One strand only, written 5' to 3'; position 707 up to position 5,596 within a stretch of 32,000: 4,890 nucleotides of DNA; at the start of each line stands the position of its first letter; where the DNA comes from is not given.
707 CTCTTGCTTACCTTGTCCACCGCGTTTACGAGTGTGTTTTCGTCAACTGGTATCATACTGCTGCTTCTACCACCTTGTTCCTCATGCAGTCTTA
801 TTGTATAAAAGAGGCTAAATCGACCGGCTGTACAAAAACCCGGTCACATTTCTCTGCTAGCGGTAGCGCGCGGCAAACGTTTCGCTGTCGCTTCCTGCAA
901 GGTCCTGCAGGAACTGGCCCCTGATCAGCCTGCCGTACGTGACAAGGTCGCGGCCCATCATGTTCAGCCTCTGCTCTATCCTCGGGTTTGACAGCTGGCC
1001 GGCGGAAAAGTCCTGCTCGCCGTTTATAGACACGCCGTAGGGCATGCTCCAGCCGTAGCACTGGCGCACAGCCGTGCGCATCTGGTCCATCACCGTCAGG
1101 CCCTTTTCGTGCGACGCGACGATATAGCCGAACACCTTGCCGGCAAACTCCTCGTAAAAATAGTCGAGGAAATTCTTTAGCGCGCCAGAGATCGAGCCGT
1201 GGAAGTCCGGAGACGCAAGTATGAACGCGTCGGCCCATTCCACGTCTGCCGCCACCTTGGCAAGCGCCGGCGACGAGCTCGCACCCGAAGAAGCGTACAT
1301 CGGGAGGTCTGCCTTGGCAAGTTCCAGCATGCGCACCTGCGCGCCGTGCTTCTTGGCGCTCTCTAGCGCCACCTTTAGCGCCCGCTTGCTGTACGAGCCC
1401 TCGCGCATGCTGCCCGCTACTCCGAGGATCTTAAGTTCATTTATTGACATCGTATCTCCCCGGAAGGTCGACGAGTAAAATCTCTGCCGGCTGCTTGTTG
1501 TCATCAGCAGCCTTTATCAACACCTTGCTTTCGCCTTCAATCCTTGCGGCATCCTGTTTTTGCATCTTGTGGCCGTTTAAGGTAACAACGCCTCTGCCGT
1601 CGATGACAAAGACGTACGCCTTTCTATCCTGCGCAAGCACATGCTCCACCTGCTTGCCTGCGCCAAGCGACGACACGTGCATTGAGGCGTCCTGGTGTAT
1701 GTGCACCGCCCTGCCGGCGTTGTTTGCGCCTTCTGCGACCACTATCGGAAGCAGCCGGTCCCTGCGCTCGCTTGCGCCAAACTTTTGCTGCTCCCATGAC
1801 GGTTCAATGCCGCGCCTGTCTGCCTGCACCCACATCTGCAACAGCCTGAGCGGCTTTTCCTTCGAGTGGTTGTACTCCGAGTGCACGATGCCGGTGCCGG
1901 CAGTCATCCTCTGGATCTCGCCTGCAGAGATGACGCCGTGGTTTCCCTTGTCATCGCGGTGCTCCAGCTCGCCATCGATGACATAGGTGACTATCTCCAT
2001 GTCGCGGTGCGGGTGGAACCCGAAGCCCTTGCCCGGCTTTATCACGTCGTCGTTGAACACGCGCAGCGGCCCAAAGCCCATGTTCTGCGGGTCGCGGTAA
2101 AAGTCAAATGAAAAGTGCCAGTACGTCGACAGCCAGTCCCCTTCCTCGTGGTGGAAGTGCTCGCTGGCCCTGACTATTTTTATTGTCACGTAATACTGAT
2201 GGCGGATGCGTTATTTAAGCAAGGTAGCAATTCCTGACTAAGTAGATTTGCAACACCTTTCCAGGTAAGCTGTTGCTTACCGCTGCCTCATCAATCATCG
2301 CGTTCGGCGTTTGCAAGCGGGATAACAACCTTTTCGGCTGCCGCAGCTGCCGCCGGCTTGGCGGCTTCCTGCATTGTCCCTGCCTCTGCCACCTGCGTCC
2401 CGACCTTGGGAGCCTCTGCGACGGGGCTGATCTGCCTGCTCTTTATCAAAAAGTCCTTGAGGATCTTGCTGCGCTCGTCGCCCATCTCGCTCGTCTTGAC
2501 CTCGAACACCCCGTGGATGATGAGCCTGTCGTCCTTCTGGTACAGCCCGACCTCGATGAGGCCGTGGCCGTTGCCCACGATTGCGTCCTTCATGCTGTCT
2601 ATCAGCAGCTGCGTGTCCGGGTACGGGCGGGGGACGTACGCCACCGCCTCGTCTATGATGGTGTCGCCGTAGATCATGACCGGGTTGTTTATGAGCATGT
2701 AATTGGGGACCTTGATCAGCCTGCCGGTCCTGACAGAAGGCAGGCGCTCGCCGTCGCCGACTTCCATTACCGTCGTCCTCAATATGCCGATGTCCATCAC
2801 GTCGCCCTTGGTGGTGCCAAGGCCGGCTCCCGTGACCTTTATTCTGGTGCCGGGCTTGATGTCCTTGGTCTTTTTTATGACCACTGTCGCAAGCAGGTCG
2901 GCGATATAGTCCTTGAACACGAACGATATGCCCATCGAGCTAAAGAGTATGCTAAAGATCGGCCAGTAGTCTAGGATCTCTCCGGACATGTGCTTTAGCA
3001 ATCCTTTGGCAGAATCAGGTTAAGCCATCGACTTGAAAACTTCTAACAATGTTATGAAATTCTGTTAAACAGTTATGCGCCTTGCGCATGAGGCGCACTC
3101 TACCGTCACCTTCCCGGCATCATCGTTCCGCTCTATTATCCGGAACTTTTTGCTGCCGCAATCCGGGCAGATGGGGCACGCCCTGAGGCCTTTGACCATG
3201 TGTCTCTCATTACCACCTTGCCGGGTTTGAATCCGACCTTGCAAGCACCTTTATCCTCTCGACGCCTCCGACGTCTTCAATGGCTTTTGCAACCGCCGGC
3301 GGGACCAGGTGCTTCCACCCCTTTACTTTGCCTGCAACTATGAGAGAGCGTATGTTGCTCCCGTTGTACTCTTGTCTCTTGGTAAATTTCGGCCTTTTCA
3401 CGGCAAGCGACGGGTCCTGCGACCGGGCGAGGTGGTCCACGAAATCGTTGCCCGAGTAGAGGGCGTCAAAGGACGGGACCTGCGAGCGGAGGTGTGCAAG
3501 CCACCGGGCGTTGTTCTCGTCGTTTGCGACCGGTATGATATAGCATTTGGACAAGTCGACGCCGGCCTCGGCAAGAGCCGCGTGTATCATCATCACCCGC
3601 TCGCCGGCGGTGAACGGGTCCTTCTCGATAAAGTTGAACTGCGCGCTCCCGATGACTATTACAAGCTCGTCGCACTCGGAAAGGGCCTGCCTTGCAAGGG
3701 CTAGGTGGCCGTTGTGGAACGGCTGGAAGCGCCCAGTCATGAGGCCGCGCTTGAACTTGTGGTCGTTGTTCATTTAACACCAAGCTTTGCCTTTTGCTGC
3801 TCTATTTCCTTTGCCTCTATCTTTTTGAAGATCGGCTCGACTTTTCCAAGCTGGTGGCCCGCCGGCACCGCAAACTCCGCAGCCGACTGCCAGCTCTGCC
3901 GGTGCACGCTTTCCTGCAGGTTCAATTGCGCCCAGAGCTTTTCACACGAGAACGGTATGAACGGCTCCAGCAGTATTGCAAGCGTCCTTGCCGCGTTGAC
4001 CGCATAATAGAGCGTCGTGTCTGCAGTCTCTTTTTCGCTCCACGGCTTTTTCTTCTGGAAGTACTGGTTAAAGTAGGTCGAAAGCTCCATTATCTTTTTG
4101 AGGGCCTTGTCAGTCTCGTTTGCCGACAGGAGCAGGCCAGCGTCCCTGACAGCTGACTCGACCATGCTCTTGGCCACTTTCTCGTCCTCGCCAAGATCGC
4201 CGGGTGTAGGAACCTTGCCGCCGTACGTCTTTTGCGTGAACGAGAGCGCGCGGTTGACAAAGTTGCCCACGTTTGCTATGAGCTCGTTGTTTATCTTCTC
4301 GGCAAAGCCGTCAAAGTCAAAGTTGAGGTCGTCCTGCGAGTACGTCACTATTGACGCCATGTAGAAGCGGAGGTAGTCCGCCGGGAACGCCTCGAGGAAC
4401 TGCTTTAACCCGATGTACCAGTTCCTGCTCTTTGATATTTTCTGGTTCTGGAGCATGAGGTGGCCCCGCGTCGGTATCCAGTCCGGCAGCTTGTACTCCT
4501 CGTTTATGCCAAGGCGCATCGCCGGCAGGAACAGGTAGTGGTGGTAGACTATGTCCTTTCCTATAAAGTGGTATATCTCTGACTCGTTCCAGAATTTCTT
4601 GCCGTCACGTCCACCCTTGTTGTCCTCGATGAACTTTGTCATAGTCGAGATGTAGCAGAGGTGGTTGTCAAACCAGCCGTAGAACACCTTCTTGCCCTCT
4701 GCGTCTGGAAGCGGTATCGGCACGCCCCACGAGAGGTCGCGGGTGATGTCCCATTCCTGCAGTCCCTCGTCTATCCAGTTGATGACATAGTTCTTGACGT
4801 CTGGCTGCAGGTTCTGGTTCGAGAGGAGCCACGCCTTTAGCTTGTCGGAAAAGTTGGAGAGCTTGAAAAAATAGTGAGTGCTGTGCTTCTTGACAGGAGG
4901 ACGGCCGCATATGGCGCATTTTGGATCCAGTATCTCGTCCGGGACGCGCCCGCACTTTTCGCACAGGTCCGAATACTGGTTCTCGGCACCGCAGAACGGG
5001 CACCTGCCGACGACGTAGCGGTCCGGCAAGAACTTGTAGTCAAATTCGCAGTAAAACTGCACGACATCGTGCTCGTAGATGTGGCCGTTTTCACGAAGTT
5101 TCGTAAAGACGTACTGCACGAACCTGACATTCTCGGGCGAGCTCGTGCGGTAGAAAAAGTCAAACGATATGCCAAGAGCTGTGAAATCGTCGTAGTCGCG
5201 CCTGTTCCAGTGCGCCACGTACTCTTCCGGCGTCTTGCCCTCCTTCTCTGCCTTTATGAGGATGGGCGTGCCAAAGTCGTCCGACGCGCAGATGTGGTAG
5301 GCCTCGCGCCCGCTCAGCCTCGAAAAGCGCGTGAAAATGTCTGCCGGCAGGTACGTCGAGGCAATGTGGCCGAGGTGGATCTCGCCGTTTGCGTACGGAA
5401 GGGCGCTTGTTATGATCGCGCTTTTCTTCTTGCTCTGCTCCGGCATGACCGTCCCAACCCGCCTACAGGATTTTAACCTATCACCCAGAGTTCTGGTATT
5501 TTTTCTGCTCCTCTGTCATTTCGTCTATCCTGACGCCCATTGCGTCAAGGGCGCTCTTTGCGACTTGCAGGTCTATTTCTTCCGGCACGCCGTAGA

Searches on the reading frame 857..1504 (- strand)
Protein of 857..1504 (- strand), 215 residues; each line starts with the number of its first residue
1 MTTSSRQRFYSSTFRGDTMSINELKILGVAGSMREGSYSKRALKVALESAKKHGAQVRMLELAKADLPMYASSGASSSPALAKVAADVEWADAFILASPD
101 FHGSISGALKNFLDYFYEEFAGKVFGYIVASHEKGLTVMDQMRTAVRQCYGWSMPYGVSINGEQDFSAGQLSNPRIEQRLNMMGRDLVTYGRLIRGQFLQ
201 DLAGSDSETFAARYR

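Call 28: search_protein_families(library=pfam, proteins=[window:857-1504:-], max_evalue=0.0001)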
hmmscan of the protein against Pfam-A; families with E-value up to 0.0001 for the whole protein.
window:857-1504:- (215 aa): 2 families
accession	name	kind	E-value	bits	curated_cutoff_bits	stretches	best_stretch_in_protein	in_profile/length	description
PF03358.20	FMN_red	-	5.5e-31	107.6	24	1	25-159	2-146/152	NADPH-dependent FMN reductase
PF02525.22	Flavodoxin_2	-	2e-10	41.2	27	1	25-184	2-166/198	Flavodoxin-like fold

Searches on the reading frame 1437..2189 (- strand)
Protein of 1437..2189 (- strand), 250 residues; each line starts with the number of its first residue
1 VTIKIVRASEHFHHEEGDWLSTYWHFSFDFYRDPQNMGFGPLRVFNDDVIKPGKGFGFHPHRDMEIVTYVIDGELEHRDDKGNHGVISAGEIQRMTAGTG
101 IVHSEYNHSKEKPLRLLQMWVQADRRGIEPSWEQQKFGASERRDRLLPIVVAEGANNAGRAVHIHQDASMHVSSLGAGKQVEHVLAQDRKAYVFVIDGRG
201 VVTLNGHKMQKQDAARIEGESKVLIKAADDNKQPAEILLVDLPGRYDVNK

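Call 28: search_protein_families(library=pfam, proteins=[window:1437-2189:-], max_evalue=0.0001)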
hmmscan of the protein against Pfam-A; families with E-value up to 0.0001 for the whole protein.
window:1437-2189:- (250 aa): 3 families
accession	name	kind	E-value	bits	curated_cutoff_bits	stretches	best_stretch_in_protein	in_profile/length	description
PF02678.22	Pirin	-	5.1e-35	120.2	26.1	1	13-121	9-108/108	Pirin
PF17954.7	Pirin_C_2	-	2.5e-18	66.5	22.9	1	157-242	7-86/86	Quercetinase C-terminal cupin domain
PF07883.17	Cupin_2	-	1.3e-10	41.3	27.2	1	50-117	5-67/70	Cupin domain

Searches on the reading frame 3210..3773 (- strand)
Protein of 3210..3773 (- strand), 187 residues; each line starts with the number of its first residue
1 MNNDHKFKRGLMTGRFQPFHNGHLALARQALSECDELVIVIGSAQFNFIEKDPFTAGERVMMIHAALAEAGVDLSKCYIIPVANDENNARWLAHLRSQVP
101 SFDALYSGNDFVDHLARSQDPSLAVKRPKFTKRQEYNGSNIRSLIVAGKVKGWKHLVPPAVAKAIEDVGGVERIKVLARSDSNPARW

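Call 28: search_protein_families(library=pfam, proteins=[window:3210-3773:-], max_evalue=0.0001)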
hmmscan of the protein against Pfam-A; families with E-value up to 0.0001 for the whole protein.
window:3210-3773:- (187 aa): 1 family
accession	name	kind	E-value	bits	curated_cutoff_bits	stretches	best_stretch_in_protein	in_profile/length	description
PF01467.32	CTP_transf_like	-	7.2e-17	62.3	21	1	12-142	2-131/133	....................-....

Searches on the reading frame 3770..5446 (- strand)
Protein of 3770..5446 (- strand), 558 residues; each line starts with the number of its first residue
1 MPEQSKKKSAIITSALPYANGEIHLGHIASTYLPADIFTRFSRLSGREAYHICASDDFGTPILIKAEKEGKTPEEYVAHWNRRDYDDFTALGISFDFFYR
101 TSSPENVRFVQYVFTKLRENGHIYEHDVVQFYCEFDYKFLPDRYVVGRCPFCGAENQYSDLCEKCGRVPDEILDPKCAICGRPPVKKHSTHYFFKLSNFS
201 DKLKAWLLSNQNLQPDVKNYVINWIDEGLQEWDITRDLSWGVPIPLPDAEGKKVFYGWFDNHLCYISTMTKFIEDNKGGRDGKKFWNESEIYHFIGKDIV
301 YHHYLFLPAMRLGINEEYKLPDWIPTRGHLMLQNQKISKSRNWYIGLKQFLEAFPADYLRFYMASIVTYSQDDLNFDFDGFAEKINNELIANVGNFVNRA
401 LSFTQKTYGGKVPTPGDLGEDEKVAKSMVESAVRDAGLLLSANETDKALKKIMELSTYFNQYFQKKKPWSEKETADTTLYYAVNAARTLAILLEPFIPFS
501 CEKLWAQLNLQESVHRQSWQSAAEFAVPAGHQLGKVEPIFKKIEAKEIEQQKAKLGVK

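Call 28: search_protein_families(library=pfam, proteins=[window:3770-5446:-], max_evalue=0.0001)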
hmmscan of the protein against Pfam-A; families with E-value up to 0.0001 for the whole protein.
window:3770-5446:- (558 aa): 6 families
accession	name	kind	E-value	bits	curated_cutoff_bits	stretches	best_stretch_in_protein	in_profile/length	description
PF09334.17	tRNA-synt_1g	-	3.5e-136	454.5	20.1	1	11-400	2-390/391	tRNA synthetases class I (M)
PF00133.28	tRNA-synt_1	-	5.9e-19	68.6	22.7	1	4-246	19-245/414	tRNA synthetases class I (I, L, M and V)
PF19303.5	Anticodon_3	-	7.2e-16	58.8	23.5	1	412-555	1-147/152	Anticodon binding domain of methionyl tRNA ligase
PF08264.19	Anticodon_1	-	5.2e-13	49.6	25.1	1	433-528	12-112/148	Anticodon-binding domain of tRNA ligase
PF01406.26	tRNA-synt_1e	-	5.3e-11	42.9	27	0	293-371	211-288/301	tRNA synthetases class I (C) catalytic domain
PF18912.6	DZR_2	-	3.2e-06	27.3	27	1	148-185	9-46/56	Double zinc ribbon domain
